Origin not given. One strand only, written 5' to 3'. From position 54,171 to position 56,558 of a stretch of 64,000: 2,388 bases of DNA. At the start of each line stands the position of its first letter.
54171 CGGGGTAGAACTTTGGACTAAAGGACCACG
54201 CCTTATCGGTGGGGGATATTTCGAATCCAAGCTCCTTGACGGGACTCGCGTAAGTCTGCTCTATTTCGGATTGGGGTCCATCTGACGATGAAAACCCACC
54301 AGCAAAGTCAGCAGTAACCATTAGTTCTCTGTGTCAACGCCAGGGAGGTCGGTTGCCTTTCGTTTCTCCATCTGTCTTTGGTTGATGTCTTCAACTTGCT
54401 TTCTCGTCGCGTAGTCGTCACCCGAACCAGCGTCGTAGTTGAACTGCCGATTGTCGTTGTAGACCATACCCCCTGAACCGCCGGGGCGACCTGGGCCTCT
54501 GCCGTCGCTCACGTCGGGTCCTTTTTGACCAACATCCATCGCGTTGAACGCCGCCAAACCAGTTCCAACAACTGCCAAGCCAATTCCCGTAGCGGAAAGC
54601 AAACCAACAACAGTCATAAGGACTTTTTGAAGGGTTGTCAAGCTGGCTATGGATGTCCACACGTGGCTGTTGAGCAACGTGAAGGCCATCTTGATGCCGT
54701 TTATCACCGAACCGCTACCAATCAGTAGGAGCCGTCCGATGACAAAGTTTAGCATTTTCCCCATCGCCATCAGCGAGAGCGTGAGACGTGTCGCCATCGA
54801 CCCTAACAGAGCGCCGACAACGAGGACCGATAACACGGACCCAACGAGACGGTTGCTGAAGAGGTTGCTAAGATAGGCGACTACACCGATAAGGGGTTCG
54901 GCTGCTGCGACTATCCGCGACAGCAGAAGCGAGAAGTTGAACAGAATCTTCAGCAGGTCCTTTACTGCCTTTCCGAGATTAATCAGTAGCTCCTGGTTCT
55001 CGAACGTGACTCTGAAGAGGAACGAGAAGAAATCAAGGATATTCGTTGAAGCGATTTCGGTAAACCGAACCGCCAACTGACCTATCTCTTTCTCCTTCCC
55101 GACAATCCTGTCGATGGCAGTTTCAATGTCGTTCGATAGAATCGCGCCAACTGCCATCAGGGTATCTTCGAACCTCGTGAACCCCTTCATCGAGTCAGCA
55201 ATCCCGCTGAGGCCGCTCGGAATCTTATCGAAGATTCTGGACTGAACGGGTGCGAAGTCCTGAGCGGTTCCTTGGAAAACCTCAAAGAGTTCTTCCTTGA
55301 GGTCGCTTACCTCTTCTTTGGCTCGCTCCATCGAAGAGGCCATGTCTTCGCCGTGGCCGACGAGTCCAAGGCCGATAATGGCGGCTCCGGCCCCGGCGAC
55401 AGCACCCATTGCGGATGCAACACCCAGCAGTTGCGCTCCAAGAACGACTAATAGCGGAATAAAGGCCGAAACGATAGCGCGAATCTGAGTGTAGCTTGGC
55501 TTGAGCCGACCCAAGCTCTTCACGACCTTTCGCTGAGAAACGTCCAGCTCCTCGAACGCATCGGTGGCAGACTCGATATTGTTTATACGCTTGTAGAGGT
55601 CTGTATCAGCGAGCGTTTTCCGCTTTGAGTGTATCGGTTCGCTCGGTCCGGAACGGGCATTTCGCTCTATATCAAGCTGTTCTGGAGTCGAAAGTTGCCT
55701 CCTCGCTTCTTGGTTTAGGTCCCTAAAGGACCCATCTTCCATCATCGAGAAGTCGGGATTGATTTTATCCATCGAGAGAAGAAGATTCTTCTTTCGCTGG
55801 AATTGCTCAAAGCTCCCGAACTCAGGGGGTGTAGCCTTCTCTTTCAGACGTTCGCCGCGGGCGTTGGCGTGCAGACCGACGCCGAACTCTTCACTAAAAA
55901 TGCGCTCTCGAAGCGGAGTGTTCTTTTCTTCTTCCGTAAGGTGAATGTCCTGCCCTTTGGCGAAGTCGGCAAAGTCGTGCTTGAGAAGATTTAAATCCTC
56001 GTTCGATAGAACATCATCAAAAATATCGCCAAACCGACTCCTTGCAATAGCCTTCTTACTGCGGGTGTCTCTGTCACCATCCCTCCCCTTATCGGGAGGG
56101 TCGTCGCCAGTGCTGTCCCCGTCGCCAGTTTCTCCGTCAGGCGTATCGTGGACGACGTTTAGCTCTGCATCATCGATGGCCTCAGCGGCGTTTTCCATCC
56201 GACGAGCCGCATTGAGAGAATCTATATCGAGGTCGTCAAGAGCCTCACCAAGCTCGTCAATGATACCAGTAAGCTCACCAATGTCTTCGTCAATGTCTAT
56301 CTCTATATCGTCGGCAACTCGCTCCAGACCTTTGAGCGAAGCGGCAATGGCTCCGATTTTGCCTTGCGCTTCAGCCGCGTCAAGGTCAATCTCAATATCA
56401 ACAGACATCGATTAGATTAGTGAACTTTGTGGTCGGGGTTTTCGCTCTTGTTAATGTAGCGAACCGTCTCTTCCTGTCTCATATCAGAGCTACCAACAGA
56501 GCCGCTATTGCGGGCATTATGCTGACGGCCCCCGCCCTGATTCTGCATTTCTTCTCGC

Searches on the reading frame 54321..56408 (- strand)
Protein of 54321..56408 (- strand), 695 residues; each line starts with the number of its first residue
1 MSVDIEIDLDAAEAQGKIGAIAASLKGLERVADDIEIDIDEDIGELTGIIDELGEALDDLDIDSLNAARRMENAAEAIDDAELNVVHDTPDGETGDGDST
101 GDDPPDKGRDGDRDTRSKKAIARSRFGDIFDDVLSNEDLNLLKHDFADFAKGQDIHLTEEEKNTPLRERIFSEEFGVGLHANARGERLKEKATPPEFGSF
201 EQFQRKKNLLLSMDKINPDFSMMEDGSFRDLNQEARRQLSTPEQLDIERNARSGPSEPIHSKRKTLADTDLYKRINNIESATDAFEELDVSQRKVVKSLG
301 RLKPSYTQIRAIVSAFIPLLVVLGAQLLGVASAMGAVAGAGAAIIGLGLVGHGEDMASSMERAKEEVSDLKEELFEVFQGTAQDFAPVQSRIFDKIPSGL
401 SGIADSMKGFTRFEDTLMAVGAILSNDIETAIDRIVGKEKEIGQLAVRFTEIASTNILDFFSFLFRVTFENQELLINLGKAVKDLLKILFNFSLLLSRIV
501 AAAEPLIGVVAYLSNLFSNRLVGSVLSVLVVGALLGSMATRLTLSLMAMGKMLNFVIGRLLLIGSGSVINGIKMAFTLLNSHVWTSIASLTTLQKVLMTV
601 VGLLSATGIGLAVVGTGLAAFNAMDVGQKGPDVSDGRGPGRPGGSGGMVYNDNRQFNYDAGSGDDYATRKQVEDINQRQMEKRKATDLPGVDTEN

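Call 9: search_dna_similar(query=window:54321-56408:-, collection=phages, mode=protein, max_rows=15)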
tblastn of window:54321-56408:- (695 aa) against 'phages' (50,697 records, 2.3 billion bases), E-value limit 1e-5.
Records with a match: 53; places in all: 53; records where one place covers at least 80% of the query: 0.
Best place of each record, by identity: <60% 53.
By first word of the organism name: Halorubrum 39; Haloarcula 11; Halophage 2; Hardygib1 1.
By host as written in the record: Halorubrum sp. 22; Haloarcula californiae 7; Halorubrum sodomense 5; Halorubrum coriense 5; Halorubrum sp. B2-2 4; Haloarcula japonica 4; - 2; Halorubrum sp. s5a-3 2; and 2 more.
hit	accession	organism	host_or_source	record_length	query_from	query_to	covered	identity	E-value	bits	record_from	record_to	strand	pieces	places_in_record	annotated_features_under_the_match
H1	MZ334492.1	Halorubrum phage HRTV-14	Halorubrum sp.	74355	352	675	47%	31.9%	8e-22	107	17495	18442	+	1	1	tail tape measure protein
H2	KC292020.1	Halorubrum tailed phage 8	Halorubrum sp. B2-2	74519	352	675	47%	31.9%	8e-22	107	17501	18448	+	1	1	24: tape measure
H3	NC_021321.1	Halorubrum tailed phage 8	Halorubrum sp. B2-2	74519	352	675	47%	31.9%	8e-22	107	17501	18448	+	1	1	24: tail length tape measure protein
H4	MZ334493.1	Halorubrum phage HRTV-17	Halorubrum sp.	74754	352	675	47%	31.9%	8e-22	107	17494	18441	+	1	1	tail tape measure protein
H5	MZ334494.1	Halorubrum virus HRTV-19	Halorubrum sp.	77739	352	675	47%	31.9%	8e-22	107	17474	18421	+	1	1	tail tape measure protein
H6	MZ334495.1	Halorubrum virus HRTV-23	Halorubrum sp.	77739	352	675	47%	31.9%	8e-22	107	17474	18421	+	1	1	tail tape measure protein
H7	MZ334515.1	Haloarcula virus HJTV-3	Haloarcula japonica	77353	352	690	49%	30.5%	4e-22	108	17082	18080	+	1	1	tail tape measure protein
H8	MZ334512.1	Halorubrum virus HRTV-24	Halorubrum sp.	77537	352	690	49%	30.5%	4e-22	108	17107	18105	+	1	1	tail tape measure protein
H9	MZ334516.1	Halorubrum virus HRTV-15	Halorubrum sp.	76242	352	690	49%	30.5%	5e-22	108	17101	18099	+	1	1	tail tape measure protein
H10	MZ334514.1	Halorubrum virus HSTV-3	Halorubrum sodomense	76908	352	690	49%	30.2%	4e-22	108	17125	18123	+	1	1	tail tape measure protein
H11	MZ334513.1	Haloarcula virus HJTV-2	Haloarcula japonica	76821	352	690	49%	30.2%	4e-22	108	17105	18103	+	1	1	tail tape measure protein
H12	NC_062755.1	Haloarcula virus HJTV-2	Haloarcula japonica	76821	352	690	49%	30.2%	4e-22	108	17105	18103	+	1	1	tail length tape measure protein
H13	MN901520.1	Halorubrum virus Hardycor2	Halorubrum coriense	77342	352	675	47%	29.3%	1e-18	97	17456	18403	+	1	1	tape measure protein Tmp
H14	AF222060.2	Halorubrum phage HF2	Halorubrum coriense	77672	352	675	47%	29.0%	1e-17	94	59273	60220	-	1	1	tape measure protein Tmp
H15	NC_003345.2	Halorubrum phage HF2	Halorubrum coriense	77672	352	675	47%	29.0%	1e-17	94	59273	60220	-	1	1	tail length tape measure protein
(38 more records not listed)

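Call 10: search_protein_families(library=pfam, proteins=[window:54321-56408:-])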
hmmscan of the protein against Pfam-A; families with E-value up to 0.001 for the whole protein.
window:54321-56408:- (695 aa): 0 families
